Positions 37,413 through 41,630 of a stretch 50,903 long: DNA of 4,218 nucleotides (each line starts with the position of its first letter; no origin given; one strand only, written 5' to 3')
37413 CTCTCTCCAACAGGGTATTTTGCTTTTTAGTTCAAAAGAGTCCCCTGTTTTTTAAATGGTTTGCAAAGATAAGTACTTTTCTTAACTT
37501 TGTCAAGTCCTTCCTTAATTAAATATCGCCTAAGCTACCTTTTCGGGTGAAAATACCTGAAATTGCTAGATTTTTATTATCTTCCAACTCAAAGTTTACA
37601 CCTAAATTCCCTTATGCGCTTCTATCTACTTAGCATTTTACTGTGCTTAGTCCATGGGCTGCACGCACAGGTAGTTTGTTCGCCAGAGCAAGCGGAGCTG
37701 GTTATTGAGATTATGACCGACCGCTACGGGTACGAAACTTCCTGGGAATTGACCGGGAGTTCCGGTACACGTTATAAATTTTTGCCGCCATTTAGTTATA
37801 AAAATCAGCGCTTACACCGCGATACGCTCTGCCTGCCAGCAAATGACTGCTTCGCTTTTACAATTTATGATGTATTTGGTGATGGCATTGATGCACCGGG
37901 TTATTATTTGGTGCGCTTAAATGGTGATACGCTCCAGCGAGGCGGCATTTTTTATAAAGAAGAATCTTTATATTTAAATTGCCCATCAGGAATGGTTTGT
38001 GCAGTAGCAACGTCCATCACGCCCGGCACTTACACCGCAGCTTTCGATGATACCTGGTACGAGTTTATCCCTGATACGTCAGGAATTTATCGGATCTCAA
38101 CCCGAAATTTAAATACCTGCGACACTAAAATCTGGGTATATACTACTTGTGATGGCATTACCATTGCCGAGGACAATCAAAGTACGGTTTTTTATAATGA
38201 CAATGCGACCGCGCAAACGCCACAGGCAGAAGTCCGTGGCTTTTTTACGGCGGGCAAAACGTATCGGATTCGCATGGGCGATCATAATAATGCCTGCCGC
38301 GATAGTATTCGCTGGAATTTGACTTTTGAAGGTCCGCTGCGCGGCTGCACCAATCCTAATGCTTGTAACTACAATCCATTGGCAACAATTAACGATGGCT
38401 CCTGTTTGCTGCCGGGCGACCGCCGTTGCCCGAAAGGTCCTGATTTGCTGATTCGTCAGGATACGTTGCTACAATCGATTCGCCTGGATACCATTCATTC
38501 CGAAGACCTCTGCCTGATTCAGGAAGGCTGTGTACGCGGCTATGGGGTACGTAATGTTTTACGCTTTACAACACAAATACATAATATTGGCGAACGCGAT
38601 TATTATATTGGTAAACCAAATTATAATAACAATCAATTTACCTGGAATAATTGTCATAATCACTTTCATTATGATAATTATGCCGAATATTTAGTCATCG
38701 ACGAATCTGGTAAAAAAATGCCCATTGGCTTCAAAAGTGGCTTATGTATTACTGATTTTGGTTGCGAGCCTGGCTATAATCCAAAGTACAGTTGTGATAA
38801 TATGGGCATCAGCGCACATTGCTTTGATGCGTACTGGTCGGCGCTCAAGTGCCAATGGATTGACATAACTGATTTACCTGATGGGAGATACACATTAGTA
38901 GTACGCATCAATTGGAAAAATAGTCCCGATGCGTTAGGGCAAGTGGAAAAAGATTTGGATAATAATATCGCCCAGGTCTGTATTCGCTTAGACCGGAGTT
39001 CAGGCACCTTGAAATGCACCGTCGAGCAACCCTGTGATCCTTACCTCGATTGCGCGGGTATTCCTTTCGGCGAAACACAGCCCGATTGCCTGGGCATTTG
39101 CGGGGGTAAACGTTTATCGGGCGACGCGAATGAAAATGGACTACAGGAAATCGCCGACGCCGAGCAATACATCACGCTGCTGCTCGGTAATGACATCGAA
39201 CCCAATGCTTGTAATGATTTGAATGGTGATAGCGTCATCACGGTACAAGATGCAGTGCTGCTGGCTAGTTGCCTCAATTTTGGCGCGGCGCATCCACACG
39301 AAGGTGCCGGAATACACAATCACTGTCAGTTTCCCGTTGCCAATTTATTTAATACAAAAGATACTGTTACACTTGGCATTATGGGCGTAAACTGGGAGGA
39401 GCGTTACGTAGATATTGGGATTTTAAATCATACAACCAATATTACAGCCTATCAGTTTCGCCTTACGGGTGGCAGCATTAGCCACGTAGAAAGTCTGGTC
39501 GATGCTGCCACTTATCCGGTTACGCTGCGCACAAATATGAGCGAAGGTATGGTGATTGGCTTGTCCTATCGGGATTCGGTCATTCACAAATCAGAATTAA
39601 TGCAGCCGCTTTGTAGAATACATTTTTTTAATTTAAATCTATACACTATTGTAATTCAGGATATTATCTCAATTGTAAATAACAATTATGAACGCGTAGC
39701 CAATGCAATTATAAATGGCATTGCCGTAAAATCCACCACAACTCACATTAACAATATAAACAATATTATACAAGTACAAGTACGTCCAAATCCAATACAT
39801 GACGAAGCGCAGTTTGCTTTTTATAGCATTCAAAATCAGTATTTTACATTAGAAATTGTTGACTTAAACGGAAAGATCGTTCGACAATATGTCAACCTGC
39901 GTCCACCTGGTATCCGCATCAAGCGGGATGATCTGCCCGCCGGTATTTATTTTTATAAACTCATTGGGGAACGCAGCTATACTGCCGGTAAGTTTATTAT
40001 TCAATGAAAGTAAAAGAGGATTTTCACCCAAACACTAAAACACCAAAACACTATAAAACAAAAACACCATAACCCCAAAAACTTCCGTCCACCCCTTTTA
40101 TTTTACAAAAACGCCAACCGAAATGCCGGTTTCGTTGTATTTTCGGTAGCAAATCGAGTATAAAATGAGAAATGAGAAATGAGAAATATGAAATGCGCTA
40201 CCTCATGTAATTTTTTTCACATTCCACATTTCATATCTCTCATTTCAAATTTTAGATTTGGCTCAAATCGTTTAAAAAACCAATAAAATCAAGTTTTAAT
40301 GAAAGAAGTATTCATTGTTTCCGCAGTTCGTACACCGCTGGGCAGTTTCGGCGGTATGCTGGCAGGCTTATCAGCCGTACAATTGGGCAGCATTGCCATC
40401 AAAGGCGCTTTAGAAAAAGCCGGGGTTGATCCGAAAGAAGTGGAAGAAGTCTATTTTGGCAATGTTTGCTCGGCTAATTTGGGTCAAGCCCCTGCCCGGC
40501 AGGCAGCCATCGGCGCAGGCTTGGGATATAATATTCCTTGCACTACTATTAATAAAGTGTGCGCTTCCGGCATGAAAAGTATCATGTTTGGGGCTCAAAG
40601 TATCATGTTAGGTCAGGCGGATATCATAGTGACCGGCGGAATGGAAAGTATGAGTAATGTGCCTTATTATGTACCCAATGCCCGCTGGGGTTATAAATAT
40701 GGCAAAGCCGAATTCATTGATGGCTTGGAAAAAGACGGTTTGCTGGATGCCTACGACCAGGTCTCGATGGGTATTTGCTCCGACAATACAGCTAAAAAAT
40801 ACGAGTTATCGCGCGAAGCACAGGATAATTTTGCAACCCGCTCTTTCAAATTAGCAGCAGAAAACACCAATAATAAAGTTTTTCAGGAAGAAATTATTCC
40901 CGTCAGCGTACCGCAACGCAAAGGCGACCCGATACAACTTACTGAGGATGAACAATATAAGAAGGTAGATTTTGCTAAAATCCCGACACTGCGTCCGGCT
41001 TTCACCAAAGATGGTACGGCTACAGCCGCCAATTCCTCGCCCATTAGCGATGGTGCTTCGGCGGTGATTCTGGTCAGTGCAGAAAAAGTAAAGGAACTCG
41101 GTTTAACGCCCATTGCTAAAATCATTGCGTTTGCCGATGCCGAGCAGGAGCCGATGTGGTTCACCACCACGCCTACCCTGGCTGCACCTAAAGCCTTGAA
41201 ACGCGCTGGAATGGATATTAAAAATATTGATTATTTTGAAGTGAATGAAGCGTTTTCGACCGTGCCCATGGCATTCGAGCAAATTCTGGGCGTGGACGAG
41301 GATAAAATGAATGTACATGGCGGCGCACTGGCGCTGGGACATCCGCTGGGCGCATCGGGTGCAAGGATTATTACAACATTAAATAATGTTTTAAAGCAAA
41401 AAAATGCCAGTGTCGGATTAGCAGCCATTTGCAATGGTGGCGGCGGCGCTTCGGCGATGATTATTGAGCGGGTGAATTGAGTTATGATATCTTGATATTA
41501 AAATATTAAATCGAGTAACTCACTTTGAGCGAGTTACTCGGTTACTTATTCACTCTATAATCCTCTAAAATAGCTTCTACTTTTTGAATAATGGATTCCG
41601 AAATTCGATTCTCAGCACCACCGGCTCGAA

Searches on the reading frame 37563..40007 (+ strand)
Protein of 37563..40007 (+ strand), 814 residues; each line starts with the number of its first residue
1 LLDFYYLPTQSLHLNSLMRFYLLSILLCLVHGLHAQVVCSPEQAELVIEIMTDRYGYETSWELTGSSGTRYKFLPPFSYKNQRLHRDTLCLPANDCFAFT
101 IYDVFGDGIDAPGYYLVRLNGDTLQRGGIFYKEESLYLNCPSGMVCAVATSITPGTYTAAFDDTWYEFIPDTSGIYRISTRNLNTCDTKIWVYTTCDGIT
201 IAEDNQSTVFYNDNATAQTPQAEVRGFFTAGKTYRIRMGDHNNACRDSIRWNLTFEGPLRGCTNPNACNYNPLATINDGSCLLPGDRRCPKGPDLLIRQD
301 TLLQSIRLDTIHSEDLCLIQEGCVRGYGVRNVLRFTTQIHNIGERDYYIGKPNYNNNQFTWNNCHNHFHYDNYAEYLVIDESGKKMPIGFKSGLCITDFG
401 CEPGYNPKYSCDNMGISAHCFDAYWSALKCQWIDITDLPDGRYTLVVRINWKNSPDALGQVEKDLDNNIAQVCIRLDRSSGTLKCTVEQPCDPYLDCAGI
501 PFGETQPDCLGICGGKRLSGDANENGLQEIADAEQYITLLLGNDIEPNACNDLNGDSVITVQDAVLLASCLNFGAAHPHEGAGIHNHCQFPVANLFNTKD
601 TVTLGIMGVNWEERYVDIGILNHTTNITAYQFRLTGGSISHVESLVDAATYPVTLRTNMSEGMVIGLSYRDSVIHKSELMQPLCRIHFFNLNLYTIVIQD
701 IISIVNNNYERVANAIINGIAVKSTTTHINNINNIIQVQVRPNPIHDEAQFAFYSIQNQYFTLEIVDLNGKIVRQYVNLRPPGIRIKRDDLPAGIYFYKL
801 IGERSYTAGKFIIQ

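Call 7: search_protein_families(library=pfam, proteins=[window:37563-40007:+], max_evalue=0.001)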
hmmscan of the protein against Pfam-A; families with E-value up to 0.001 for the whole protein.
window:37563-40007:+ (814 aa): 2 families
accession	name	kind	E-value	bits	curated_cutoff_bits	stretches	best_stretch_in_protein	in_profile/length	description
PF01186.22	Lysyl_oxidase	-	9.5e-35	120.5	20.4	1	326-479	48-197/204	Lysyl oxidase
PF18962.6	Por_Secre_tail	-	1.2e-07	32.3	27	1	742-813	3-75/75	Secretion system C-terminal sorting domain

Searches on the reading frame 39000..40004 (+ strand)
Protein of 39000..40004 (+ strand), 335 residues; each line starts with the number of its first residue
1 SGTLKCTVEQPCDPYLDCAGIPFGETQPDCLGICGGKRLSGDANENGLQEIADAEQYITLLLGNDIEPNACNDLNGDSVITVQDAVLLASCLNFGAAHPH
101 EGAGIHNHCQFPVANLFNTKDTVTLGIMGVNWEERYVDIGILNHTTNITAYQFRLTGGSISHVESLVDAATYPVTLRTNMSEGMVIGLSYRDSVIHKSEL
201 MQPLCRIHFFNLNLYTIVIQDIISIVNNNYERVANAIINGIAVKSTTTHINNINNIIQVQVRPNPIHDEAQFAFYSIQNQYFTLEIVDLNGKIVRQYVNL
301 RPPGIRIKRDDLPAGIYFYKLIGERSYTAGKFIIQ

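Call 49: find_homologous_proteins(query=window:39000-40004:+, max_evalue=0.001)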
Query window:39000-40004:+ (335 aa): 2 proteins with E <= 0.001 among 1548 candidates.
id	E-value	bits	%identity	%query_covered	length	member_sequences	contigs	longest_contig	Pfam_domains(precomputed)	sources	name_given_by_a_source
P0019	9.3e-83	296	43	100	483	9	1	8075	PF01186.23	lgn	-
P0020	3.9e-77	278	41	100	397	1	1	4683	PF01186.23,PF18962.8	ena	-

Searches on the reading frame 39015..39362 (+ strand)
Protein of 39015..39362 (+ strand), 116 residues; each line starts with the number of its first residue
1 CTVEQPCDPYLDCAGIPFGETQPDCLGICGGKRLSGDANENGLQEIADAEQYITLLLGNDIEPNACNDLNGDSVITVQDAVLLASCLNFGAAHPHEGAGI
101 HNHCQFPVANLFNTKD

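Call 46: search_protein_families(library=pfam, proteins=[window:39015-39362:+], max_evalue=10)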
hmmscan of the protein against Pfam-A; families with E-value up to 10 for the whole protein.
seq(116 aa): 1 family
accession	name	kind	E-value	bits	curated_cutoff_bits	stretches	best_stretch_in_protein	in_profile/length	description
PF00404.24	Dockerin_1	-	0.00039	21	22.9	2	36-87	2-56/57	Dockerin type I domain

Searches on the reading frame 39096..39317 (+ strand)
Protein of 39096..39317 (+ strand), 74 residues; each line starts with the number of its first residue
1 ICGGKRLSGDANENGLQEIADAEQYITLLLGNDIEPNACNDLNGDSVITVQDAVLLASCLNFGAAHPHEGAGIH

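Call 63: search_solved_structures(query=A4, max_evalue=10, show_alignments=3)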
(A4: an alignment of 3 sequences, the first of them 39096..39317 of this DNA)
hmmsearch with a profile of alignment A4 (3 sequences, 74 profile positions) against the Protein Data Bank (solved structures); distinct sequences matched with E-value up to 10: 7.
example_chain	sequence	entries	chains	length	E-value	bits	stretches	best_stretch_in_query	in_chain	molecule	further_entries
2y3n_B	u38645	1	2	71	0.0035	20.7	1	5-57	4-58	CELLULOSOMAL FAMILY-48 PROCESSIVE GLYCOSIDE HYDROLASE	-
1daq_A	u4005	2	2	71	0.11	15.9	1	4-55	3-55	ENDOGLUCANASE SS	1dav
2mte_A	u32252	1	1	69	0.11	15.9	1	4-55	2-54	Cellulose 1,4-beta-cellobiosidase (reducing end) CelS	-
5n5p_B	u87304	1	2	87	0.39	14.1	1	40-67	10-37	Putative cellulosomal scaffoldin protein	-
3ul4_B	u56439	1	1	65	0.88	13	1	6-55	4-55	Cellulosome enzyme, dockerin type I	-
4dh2_B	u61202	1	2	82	2.9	11.3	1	4-55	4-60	Dockerin type 1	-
5lxv_B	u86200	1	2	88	3.4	11.1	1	38-69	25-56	Carbohydrate-binding protein WP_009985128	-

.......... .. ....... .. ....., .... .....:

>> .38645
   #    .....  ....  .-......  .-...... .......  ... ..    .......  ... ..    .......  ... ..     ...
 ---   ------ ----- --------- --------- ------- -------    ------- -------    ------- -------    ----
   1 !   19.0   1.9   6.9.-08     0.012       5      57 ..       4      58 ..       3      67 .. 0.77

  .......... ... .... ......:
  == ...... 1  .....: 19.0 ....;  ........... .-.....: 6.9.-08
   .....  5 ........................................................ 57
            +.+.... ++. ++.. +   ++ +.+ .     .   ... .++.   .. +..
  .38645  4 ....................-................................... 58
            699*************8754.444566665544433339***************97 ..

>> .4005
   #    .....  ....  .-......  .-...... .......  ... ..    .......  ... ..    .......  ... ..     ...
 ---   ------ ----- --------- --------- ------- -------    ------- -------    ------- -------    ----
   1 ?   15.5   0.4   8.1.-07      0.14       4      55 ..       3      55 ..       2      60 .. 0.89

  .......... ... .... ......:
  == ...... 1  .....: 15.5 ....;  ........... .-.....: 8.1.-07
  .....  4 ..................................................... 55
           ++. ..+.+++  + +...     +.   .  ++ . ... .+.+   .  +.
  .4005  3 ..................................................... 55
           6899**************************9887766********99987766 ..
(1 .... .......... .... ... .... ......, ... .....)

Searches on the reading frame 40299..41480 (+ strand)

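Call 7: search_protein_families(library=pfam, proteins=[window:40299-41480:+], max_evalue=0.001)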
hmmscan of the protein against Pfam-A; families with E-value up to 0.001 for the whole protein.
window:40299-41480:+ (393 aa): 4 families
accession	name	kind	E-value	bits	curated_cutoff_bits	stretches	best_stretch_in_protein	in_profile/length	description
PF00108.29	Thiolase_N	-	1.3e-94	316.9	26.4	1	4-261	1-259/260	Thiolase, N-terminal domain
PF02803.24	Thiolase_C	-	1e-44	151.6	27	1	269-391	1-123/123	Thiolase, C-terminal domain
PF22691.2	Thiolase_C_1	-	8.4e-06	26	28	0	283-330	11-58/144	Thiolase C-terminal domain-like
PF00109.32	ketoacyl-synt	-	4.6e-05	23.6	20.8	0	80-120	166-206/252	Beta-ketoacyl synthase, N-terminal domain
